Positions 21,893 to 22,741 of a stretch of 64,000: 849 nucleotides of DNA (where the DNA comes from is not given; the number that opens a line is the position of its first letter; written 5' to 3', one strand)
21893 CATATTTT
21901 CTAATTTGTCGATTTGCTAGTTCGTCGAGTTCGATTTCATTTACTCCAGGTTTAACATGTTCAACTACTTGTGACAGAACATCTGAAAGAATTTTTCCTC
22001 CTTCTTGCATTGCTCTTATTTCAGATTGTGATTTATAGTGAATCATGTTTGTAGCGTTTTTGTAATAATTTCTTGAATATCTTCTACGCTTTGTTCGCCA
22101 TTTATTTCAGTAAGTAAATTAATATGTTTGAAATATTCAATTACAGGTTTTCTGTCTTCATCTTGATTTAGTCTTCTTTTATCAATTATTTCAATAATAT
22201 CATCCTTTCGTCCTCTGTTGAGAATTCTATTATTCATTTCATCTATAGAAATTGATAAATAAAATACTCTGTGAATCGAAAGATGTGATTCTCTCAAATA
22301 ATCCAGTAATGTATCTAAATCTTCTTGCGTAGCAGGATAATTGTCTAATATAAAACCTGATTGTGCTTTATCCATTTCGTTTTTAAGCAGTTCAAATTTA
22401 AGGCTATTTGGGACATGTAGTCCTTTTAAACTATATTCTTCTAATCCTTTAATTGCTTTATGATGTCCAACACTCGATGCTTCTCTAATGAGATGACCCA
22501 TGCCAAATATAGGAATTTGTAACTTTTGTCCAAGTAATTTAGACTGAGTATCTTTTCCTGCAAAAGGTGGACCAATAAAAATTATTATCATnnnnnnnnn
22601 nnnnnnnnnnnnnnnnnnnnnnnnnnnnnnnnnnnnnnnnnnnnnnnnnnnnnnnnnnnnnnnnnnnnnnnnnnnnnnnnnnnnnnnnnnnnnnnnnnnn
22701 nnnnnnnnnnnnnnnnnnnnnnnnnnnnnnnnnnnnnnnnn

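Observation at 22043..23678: Three tandem NMP-kinase paralogs between secY and map; the third lacks the catalytic arginine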

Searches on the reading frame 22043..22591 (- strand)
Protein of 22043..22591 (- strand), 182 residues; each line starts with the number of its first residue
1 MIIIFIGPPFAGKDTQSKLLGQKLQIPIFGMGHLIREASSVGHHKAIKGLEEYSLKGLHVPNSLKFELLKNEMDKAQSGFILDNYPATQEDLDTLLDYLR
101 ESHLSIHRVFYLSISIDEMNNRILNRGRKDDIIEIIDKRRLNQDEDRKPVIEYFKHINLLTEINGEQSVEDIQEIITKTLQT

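Call 3: search_protein_families(library=pfam, proteins=[window:22043-22591:-], max_evalue=0.1)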
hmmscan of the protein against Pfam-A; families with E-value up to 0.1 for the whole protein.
window:22043-22591:- (182 aa): 5 families
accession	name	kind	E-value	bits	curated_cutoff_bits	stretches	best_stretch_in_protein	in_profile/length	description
PF00406.28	ADK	-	4.6e-21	76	26.8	1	6-156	2-148/151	Adenylate kinase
PF13207.12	AAA_17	-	3.8e-13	50.3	27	1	7-135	2-134/136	AAA domain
PF13238.12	AAA_18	-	0.0049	17.8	29.4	1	3-137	1-123/128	AAA domain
PF02224.24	Cytidylate_kin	-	0.025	14.8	26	1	7-67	5-65/211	Cytidylate kinase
PF01202.28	SKI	-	0.027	15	22.1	0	105-175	84-157/159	Shikimate kinase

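Call 4: search_protein_families(library=ncbifam, proteins=[window:22043-22591:-], max_evalue=0.1)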
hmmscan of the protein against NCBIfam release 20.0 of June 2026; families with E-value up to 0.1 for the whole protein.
window:22043-22591:- (182 aa): 26 families (the best 25 are shown)
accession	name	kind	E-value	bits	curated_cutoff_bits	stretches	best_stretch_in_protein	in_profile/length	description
NF002700.0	PRK02496.1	equivalog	7.2e-31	107.3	262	1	3-181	4-183/184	adenylate kinase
NF001381.0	PRK00279.1-3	equivalog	1.4e-29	103.2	187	1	1-181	1-186/188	adenylate kinase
TIGR01351.1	adk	subfamily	1.7e-28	99.7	168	2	3-126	2-127/212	adenylate kinase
TIGR01359.1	UMP_CMP_kin_fam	subfamily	1.8e-27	96.5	207.6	1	3-180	2-184/185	UMP-CMP kinase family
NF011101.0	PRK14528.1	equivalog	1.7e-26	93.1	195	1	3-180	4-186/187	adenylate kinase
NF001380.0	PRK00279.1-2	equivalog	6.5e-26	91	251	2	1-126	1-127/216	adenylate kinase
NF001385.0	PRK00279.2-3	equivalog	1.2e-23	83.8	315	2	2-126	6-130/213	adenylate kinase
NF011104.0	PRK14531.1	equivalog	3.2e-22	79.1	160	1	3-180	5-182/183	adenylate kinase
NF011100.0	PRK14527.1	equivalog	6.5e-20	71.6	154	1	2-180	8-190/191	adenylate kinase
NF011105.0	PRK14532.1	equivalog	1.6e-18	66.9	162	1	1-181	1-186/189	adenylate kinase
TIGR01360.1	aden_kin_iso1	equivalog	2.7e-18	66.3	284.1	1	2-179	5-184/188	adenylate kinase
NF001384.0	PRK00279.2-2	equivalog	3.7e-16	59.4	152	1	3-178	5-184/191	adenylate kinase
NF001383.0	PRK00279.2-1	equivalog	4.2e-16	59.2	225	1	1-126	1-123/212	adenylate kinase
NF001387.0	PRK00279.2-5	equivalog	1.9e-15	57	373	2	1-125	1-124/224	adenylate kinase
NF001379.0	PRK00279.1-1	equivalog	2e-15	56.8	268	1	1-126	1-123/216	adenylate kinase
TIGR00017.1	cmk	equivalog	0.023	14.4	135.55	1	1-71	3-73/217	(d)CMP kinase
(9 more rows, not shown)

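Call 5: search_solved_structures(query=window:22043-22591:-, show_alignments=3, max_evalue=0.001)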
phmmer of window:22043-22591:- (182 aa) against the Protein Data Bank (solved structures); distinct sequences matched with E-value up to 0.001: 91 (the best 60 are shown).
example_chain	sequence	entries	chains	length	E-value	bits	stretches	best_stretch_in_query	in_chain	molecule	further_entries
1p4s_A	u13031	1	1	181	1.2e-17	67.5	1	2-156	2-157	Adenylate kinase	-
2cdn_A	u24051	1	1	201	1.7e-17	67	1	2-156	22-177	ADENYLATE KINASE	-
5g3y_A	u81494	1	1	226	1.8e-15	60.3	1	2-126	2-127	ADENYLATE KINSE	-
2rgx_A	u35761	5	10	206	1.3e-14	57.5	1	1-125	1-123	Adenylate kinase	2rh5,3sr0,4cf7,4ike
4jky_A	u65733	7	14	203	1.4e-14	57.4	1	1-125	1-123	Adenylate kinase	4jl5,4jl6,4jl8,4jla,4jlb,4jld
4jlo_A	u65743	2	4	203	2.6e-14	56.6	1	1-125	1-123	Adenylate kinase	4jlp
4typ_C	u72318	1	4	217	1.4e-12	50.9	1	2-126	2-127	Adenylate kinase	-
4qbh_A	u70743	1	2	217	4.8e-12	49.2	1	3-126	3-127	Adenylate kinase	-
4qbi_A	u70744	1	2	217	5e-12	49.1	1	3-126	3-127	Adenylate kinase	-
3tlx_A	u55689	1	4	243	5.7e-12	48.9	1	4-126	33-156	Adenylate kinase 2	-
4mkf_A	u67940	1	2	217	5.9e-12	48.9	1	3-126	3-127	Adenylate kinase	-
3cm0_A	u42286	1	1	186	7.6e-12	48.5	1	3-172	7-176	Adenylate kinase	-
3dkv_A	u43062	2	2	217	9.3e-12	48.3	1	2-126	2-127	Adenylate kinase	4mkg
3dl0_A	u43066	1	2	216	1.1e-11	48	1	3-126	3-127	Adenylate kinase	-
1tev_A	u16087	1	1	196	1.2e-11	47.9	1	2-176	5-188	UMP-CMP kinase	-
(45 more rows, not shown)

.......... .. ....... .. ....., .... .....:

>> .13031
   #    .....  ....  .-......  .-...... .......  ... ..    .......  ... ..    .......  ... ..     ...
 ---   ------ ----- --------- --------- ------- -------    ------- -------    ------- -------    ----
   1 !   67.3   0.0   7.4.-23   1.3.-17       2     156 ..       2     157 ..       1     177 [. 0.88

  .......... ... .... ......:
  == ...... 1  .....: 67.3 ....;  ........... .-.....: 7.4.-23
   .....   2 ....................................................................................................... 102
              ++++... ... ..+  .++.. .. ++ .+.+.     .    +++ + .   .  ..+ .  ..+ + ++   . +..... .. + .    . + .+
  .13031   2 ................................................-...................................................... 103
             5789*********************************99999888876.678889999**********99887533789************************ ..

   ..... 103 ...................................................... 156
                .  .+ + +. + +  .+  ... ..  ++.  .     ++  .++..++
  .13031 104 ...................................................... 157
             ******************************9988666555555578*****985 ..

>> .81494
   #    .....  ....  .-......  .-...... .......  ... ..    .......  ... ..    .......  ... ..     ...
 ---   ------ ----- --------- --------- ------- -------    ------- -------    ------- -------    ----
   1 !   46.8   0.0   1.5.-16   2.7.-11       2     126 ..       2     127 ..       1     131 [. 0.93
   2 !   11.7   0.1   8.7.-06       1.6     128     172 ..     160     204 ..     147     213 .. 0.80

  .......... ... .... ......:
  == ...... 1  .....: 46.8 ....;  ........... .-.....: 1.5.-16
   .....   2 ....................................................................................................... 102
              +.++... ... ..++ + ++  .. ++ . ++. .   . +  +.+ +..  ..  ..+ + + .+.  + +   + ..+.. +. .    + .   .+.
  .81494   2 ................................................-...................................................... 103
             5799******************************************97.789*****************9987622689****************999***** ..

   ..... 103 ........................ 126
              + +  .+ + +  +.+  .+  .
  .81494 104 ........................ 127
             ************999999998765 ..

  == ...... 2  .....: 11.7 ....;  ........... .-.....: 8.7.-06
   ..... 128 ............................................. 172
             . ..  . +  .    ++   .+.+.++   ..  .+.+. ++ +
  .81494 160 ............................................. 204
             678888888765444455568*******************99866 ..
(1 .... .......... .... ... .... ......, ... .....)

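Call 7: find_encoding_contigs(protein=window:22043-22591:-, flank=6000, max_places=6)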
Protein window:22043-22591:- (182 aa): 4 contigs read that carry it; 2 places shown.
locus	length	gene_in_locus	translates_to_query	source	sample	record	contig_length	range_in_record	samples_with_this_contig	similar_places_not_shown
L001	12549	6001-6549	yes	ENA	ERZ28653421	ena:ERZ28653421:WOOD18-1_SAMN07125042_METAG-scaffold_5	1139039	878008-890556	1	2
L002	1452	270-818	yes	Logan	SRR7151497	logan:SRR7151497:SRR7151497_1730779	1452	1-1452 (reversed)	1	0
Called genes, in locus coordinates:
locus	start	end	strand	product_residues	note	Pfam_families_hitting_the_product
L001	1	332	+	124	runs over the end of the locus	PF00238:Ribosomal_L14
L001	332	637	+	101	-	PF22682:Ribosomal_uL24m-like (weak), PF00467:KOW, PF17136:ribosomal_L24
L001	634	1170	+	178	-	PF00281:Ribosomal_L5, PF00673:Ribosomal_L5_C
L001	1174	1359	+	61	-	PF00253:Ribosomal_S14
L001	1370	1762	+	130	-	PF00410:Ribosomal_S8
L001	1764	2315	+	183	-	PF00347:Ribosomal_L6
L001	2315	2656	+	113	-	PF00861:Ribosomal_L18p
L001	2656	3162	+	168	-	PF00333:Ribosomal_S5, PF03719:Ribosomal_S5_C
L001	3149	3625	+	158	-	PF00828:Ribosomal_L27A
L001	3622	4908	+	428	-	PF00344:SecY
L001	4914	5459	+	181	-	PF00406:ADK, PF02223:Thymidylate_kin (faint), PF13207:AAA_17, PF13238:AAA_18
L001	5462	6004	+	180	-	PF13207:AAA_17 (weak), PF13238:AAA_18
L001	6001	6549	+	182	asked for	PF00406:ADK, PF13207:AAA_17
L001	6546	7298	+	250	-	PF00557:Peptidase_M24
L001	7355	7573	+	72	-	PF01176:eIF-1a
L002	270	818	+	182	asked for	PF00406:ADK, PF13207:AAA_17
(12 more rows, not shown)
